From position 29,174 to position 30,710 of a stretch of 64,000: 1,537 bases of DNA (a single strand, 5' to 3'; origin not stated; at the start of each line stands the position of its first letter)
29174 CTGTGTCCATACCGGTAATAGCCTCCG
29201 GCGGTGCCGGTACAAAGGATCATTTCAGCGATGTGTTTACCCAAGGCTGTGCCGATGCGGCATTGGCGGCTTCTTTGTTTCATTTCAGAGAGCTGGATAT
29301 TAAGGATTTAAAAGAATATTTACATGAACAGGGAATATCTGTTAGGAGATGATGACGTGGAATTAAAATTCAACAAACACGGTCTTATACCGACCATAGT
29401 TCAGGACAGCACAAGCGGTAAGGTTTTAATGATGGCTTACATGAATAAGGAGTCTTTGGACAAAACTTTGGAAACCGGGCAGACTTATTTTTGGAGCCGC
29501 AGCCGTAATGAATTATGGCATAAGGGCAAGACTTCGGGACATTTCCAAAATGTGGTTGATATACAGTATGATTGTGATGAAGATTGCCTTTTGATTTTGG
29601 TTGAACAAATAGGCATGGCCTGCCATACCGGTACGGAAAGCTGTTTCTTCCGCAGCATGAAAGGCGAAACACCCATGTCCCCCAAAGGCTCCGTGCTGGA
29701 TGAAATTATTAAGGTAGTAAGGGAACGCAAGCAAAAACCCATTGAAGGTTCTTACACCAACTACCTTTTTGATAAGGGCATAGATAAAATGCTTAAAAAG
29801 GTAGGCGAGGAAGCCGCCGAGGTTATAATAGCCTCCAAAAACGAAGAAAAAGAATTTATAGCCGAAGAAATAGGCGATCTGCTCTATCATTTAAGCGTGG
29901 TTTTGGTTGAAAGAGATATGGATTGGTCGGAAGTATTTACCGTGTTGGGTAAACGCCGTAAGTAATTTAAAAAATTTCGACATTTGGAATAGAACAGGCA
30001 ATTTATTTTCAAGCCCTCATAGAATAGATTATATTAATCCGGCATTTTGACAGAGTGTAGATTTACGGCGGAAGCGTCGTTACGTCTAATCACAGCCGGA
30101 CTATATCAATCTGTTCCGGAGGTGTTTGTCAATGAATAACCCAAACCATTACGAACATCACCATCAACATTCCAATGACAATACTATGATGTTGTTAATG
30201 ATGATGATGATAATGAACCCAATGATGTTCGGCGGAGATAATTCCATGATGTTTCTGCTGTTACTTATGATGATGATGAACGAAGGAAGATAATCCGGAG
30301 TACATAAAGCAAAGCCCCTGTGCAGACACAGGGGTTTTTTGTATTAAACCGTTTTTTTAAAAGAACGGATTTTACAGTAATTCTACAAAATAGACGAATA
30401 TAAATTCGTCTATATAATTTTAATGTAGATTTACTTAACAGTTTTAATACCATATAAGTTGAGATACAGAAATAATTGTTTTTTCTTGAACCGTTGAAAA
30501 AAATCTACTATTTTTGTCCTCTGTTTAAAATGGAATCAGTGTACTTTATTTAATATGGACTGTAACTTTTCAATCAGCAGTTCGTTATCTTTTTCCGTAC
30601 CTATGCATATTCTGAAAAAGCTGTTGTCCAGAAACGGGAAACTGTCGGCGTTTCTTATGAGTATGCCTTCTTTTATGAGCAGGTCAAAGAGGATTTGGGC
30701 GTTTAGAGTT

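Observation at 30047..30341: Unannotated 53-aa ORF: His-rich N-terminus followed by hydrophobic segments made largely of methionine (21 Met of 53 residues)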

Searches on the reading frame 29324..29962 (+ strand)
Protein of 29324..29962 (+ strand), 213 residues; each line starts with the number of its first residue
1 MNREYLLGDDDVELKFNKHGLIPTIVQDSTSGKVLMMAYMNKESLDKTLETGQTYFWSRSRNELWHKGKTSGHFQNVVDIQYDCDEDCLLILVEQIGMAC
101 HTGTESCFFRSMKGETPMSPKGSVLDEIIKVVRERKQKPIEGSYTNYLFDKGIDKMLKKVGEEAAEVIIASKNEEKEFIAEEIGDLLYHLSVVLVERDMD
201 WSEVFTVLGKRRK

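Call 9: find_related_loci(query=window:29324-29962:+, collection=genome_contigs, flank=3000)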
Query window:29324-29962:+ (213 aa) in genome_contigs; peptide patterns used: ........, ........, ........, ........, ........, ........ (x = any residue, [..] = any of these).
454 stretches matched a pattern; 412 encode a relative of the query (tblastn E <= 1e-3); the best 80 are kept; 80 distinct loci.
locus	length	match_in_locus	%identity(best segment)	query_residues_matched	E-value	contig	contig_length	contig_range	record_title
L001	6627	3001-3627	89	1-209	6e-129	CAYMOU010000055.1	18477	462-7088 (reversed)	MAG TPA_asm: uncultured Defluviitaleaceae bacterium isolate SRP242652_co2_38 genome assembly, contig: NODE_3340_length_1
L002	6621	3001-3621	61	8-213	1e-77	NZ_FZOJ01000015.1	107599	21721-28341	Anaerovirgula multivorans strain SCA, whole genome shotgun sequence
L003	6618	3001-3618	58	13-212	2e-76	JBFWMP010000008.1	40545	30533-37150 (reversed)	MAG: Clostridia bacterium isolate CA_2019_NHSR_92 NODE_2317_length_40545_cov_6.835420_NHSR, whole genome shotgun sequenc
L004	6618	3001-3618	57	13-212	6e-76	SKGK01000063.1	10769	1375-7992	MAG: Clostridia bacterium isolate CSBr16_142R1 CSBr16-7093, whole genome shotgun sequence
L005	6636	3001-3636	57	1-213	1e-75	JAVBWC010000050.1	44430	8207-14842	MAG: Clostridiaceae bacterium isolate ZNE14_Bin52 all_Scaff012641, whole genome shotgun sequence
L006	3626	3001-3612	58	14-212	1e-75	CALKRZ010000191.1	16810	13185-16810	MAG: uncultured Clostridia bacterium isolate R1_Bin_METABAT__286_1 genome assembly, contig: c_000002473632, whole genome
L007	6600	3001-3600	59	14-212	4e-75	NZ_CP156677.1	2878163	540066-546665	Phosphitispora sp. TUW77 chromosome, complete genome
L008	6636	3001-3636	57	13-212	3e-75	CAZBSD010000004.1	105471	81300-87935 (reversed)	MAG TPA_asm: uncultured Syntrophomonas sp. isolate SRP192927_co4_966 genome assembly, contig: NODE_150_length_105471_cov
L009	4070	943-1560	57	14-213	6e-75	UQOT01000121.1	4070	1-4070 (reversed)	uncultured Clostridiales bacterium isolate UMGS491 genome assembly, contig: NODE_5297_length_4070_cov_5.813200, whole ge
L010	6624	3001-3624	58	13-212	1e-74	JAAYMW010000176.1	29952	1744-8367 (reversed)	MAG: Candidatus Epulonipiscium sp. isolate AS20ysBPTH_51 103709_AS20, whole genome shotgun sequence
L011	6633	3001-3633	58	14-212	2e-74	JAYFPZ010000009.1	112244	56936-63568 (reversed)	MAG: Syntrophomonadaceae bacterium isolate CA_145 c_CA_000000002964, whole genome shotgun sequence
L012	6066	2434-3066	56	14-212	9e-74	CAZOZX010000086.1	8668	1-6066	MAG TPA_asm: uncultured Syntrophomonas sp. isolate binchicken_co22_235 genome assembly, contig: NODE_8046_length_8668_co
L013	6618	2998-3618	56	13-213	7e-74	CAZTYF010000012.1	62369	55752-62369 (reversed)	MAG TPA_asm: uncultured Oscillospiraceae bacterium isolate SRP314395_co1_7 genome assembly, contig: NODE_269_length_6236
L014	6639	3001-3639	52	12-212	8e-74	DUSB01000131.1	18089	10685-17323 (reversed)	MAG TPA_asm: Syntrophomonadaceae bacterium isolate AS26fmACSIPLY_39 36075_AS26, whole genome shotgun sequence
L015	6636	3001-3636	56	1-213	1e-73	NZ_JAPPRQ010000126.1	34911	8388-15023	Clostridium sp. ZS2-4 soapdenovo_K_127_126, whole genome shotgun sequence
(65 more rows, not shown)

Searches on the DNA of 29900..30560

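Call 59: search_rna_families(source=window, start=29900, end=30560, threshold=evalue, max_evalue=1)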
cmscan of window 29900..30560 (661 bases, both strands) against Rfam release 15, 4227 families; matches with E-value up to 1: 4.
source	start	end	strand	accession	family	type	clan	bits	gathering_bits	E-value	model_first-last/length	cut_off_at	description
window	30308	30439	-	RF01470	rli38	Gene; sRNA;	-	29.5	49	0.052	1-150/150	no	Listeria sRNA rli38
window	30303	30405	-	RF01772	rnk_pseudo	Cis-reg; leader;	-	26.3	55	0.032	1-108/108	no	Pseudomonas rnk leader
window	30279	30358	+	RF01770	rimP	Cis-reg; leader;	-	23.3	47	0.22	1-102/102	no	Gammaprotebacteria rimP leader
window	30158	30346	+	RF02079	STnc180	Gene; sRNA;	-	17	50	0.78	1-208/208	no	Enterobacterial sRNA STnc180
